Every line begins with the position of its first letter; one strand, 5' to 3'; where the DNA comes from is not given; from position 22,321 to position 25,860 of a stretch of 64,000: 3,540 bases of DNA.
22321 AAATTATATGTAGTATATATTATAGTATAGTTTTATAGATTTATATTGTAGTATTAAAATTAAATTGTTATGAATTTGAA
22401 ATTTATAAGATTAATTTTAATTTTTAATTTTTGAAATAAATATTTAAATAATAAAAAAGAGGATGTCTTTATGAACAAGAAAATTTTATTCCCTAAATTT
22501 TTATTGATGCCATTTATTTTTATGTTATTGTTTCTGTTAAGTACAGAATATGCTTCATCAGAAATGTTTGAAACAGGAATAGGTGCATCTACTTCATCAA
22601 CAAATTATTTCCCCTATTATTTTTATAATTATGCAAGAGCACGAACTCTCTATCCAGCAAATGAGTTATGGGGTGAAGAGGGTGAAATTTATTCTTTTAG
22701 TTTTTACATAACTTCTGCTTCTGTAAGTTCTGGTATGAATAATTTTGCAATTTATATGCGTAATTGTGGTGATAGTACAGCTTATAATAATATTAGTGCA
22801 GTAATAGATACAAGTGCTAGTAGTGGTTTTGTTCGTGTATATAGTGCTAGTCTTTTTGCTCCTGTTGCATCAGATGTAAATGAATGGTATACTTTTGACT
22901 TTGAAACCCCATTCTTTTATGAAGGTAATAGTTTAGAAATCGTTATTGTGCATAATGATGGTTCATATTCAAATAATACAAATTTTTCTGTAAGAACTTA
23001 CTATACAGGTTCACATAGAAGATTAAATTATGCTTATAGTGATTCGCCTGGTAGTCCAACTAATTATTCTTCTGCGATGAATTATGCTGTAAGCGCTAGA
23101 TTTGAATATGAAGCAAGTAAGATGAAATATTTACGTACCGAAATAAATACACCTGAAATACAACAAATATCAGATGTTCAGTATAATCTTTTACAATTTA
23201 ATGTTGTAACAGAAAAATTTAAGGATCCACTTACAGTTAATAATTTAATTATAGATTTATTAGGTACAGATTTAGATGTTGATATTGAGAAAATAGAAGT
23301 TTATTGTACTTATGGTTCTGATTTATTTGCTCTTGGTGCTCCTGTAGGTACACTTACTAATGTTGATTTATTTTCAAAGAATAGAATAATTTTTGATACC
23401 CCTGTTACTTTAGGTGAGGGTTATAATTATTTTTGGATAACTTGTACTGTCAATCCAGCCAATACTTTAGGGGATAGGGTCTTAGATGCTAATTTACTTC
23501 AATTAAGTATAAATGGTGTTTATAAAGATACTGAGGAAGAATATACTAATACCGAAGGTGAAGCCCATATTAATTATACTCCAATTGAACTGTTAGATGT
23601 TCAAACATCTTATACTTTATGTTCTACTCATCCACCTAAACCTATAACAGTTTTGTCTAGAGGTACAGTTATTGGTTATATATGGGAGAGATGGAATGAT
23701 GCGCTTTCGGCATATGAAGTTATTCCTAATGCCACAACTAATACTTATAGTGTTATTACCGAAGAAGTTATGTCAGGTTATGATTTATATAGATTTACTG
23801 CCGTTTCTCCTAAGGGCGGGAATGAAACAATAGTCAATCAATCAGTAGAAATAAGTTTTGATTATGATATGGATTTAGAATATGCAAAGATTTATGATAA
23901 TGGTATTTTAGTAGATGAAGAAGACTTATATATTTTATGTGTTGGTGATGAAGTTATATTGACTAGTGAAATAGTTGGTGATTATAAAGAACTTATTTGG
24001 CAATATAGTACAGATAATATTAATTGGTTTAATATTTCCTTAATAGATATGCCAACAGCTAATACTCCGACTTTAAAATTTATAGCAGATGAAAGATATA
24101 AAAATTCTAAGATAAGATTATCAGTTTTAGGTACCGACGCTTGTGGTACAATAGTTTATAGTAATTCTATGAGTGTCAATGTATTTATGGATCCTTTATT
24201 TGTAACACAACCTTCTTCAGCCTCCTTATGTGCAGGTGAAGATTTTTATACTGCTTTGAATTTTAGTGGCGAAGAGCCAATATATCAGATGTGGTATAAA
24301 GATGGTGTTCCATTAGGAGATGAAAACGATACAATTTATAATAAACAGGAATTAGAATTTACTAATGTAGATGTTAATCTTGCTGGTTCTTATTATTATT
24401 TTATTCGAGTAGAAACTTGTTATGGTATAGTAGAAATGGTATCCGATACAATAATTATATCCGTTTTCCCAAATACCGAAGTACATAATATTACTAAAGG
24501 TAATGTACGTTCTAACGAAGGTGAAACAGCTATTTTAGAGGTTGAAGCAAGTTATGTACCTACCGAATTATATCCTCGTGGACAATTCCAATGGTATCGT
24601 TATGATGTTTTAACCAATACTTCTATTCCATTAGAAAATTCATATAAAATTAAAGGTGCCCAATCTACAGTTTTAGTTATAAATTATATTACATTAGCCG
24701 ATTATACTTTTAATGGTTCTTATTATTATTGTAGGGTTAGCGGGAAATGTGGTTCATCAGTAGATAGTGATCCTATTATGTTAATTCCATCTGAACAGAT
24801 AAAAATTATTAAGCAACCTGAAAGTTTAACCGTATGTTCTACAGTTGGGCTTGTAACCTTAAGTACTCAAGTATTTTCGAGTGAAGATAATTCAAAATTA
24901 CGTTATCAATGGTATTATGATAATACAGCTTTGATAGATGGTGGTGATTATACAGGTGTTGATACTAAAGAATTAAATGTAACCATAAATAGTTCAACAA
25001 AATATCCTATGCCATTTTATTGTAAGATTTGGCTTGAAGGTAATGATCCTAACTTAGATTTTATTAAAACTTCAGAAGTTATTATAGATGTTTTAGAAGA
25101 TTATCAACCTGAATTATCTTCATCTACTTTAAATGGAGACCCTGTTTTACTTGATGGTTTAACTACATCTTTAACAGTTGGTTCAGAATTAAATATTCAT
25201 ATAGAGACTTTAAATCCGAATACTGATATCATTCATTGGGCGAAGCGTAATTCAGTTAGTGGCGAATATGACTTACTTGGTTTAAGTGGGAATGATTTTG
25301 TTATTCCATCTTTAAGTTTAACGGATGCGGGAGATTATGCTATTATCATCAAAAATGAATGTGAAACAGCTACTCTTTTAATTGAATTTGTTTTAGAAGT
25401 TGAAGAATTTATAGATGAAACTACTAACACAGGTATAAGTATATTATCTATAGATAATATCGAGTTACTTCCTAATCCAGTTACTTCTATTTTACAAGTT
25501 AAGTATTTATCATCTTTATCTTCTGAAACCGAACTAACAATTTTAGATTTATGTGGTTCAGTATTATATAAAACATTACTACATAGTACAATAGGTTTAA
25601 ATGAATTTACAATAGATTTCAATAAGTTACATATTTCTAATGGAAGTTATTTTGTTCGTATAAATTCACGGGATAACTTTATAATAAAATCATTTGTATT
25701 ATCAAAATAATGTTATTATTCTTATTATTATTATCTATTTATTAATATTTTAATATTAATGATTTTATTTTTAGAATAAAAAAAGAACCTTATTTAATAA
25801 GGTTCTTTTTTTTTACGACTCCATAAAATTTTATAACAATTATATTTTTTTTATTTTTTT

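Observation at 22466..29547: Near-perfect tandem duplication of a 3.35-kb unit encoding a 1079-aa T9SS Ig-like surface protein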

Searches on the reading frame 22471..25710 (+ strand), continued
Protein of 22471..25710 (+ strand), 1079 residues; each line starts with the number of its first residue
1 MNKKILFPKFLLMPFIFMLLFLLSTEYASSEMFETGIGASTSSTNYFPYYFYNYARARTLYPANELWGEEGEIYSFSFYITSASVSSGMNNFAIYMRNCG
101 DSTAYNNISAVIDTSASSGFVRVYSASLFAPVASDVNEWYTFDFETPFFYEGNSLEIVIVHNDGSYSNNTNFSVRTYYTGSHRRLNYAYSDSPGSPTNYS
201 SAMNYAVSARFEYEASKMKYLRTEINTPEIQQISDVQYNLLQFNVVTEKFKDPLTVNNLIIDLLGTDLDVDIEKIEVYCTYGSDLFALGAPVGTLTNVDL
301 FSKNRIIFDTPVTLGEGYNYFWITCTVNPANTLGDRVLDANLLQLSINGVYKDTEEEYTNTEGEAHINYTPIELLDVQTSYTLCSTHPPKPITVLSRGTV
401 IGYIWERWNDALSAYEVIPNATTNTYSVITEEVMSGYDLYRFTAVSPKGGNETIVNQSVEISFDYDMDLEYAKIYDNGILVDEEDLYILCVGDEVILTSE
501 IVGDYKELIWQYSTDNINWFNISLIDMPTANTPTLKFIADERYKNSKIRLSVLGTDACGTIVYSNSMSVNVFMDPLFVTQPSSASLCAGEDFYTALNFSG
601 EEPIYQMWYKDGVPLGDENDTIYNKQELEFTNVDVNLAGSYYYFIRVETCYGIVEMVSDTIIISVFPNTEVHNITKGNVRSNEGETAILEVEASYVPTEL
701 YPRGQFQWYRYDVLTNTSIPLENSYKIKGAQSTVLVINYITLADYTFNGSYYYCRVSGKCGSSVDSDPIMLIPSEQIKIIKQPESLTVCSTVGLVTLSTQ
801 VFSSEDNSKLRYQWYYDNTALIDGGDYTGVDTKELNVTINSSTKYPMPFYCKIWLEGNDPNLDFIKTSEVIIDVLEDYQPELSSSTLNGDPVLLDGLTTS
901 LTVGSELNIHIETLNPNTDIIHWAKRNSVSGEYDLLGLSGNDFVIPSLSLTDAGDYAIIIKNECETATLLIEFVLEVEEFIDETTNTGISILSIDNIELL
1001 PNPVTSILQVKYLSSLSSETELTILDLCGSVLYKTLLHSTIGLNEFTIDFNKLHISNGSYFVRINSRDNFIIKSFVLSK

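Call 77: find_related_loci(query=A1, collection=metagenome_contigs, flank=10000)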
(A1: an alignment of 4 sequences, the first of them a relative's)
Query A1 (1079 aa) in metagenome_contigs; peptide patterns used: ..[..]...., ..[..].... (x = any residue, [..] = any of these).
320 stretches matched a pattern; 28 encode a relative of the query (tblastn E <= 1e-3); 28 distinct loci.
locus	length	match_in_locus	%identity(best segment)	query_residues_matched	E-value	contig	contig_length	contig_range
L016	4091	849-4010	25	91-1079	2e-53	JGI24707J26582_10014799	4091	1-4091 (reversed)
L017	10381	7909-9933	24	371-1079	5e-38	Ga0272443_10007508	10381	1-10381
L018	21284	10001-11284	32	213-352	1e-10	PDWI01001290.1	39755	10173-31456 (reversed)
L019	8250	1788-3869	25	201-348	1e-8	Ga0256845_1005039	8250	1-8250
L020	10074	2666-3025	25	229-349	3e-8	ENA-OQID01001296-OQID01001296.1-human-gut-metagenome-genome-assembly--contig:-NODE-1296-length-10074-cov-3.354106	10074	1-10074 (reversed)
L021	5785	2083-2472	29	213-349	9e-8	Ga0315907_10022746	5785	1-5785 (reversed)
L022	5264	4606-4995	29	213-349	9e-8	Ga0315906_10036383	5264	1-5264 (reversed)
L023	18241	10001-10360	24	229-349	1e-7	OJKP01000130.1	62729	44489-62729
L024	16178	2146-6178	27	163-349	6e-7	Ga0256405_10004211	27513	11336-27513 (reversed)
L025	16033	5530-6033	27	233-409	1e-6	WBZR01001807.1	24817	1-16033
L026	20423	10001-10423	27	211-349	2e-6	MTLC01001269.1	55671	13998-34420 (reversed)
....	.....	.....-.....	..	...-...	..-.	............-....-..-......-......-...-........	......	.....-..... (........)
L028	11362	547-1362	29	233-356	3e-6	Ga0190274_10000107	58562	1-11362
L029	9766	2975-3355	31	234-367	4e-6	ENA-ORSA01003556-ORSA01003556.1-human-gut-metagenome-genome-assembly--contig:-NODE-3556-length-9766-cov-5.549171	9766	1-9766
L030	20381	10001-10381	31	234-367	5e-6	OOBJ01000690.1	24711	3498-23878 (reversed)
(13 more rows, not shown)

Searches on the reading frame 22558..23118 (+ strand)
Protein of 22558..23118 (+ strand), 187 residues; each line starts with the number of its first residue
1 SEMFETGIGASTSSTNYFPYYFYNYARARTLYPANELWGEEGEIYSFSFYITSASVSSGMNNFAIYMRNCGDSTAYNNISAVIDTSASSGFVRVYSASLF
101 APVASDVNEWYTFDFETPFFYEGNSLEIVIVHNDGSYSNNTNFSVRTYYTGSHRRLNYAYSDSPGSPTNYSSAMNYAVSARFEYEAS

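Call 59: search_solved_structures(query=A3, max_evalue=1, show_alignments=1)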
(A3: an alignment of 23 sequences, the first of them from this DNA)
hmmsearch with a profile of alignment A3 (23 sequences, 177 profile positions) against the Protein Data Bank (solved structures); distinct sequences matched with E-value up to 1: 0.

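Call 60: search_protein_families(library=ncbifam, alignment_id=A3, max_evalue=0.1)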
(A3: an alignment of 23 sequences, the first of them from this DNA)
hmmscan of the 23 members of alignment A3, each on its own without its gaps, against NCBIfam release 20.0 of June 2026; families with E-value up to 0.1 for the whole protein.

A. member 1, seq(187 aa): 0 families

B. families by the number of members that match (of 23 scanned): 3 families
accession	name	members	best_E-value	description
NF047349.1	4PPT_AusB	1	0.0044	aureusimine biosynthesis 4'-phosphopantetheinyl transferase AusB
NF007823.0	PRK10532.1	1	0.0098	threonine/homoserine exporter RhtA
NF011465.1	PRK14886.1-1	1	0.036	KEOPS complex subunit Cgi121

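Call 61: search_protein_families(library=pfam, alignment_id=A3, max_evalue=0.1)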
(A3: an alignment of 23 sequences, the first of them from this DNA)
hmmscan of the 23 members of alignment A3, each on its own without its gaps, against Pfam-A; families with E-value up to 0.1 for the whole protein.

A. member 1, seq(187 aa): 0 families

B. families by the number of members that match (of 23 scanned): 7 families
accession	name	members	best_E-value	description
PF12245.14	Big_3_2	1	0.011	Bacterial Ig-like domain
PF17957.7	Big_7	1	0.021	Bacterial Ig domain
PF05964.19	FYRN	1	0.04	F/Y-rich N-terminus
PF13399.11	LytR_C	1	0.055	LytR cell envelope-related transcriptional attenuator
PF13313.11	DUF4082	1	0.064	Domain of unknown function (DUF4082)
PF13290.12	CHB_HEX_C_1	1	0.065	Chitobiase/beta-hexosaminidase C-terminal domain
PF14574.11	RACo_C_ter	1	0.089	C-terminal domain of RACo the ASKHA domain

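Call 62: find_homologous_proteins(query=A3, max_evalue=0.00001)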
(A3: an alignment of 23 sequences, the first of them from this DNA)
Query A3 (23 sequences) (187 aa, profile of the alignment): 14 proteins with E <= 0.00001 among 3553 candidates.
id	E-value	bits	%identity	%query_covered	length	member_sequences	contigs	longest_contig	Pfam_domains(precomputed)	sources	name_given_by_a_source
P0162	1.0e-38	151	30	68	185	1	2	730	-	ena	-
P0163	7.5e-37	145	27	84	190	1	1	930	-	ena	-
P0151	1.2e-34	138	26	87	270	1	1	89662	-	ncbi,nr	ncbi:MAG TPA: hypothetical protein VLZ83_14485, partial [Edaphocola sp.]|nr:hypothetical protein [Ed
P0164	1.2e-29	121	31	72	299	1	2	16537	PF13306.13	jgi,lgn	-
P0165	4.5e-28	116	25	60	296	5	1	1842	-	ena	-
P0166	9.1e-26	109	24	76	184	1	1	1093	-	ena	-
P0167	1.7e-25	108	31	74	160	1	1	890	-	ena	-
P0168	2.5e-25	107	26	80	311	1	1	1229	-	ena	-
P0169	1.3e-24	105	32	60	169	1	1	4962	-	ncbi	-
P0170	4.1e-20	90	27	60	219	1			-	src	-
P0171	1.7e-19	88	28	52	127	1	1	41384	-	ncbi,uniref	ncbi:hypothetical protein [Chryseobacterium indoltheticum]|uniref:hypothetical protein n=1 Tax=Chrys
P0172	2.7e-13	68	31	16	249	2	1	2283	-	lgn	-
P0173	3.0e-10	58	26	25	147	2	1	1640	-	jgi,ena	-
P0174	1.6e-9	56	28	25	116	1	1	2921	-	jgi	jgi:hypothetical protein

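Call 72: predict_structure(alignment_id=A4)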
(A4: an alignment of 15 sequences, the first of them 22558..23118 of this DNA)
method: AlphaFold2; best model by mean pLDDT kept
length: 187 residues; sequences in the alignment: 15
mean_pLDDT: 65.9   pTM: 0.75
mean pLDDT of the five models: 65.9, 65.5, 65.2, 65.0, 63.6
residues with pLDDT >= 90: 23; 70-90: 67; 50-70: 48; < 50: 49
segments of 3 or more residues with pLDDT < 50: 1-3, 8-12, 18-26, 149-176
pLDDT, mean of each block of 10 residues (from residue 1): 46 46 53 79 87 67 85 59 71 89 82 91 86 59 51 43 35 47 81
secondary structure, 60 per line:
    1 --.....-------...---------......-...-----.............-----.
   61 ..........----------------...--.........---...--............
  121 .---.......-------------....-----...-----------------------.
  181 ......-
elements in order: E3-7 E15-17 E27-32 E42-54 E60-70 E92-100 E109-121 E125-131 E145-148 E154-156 E180-186
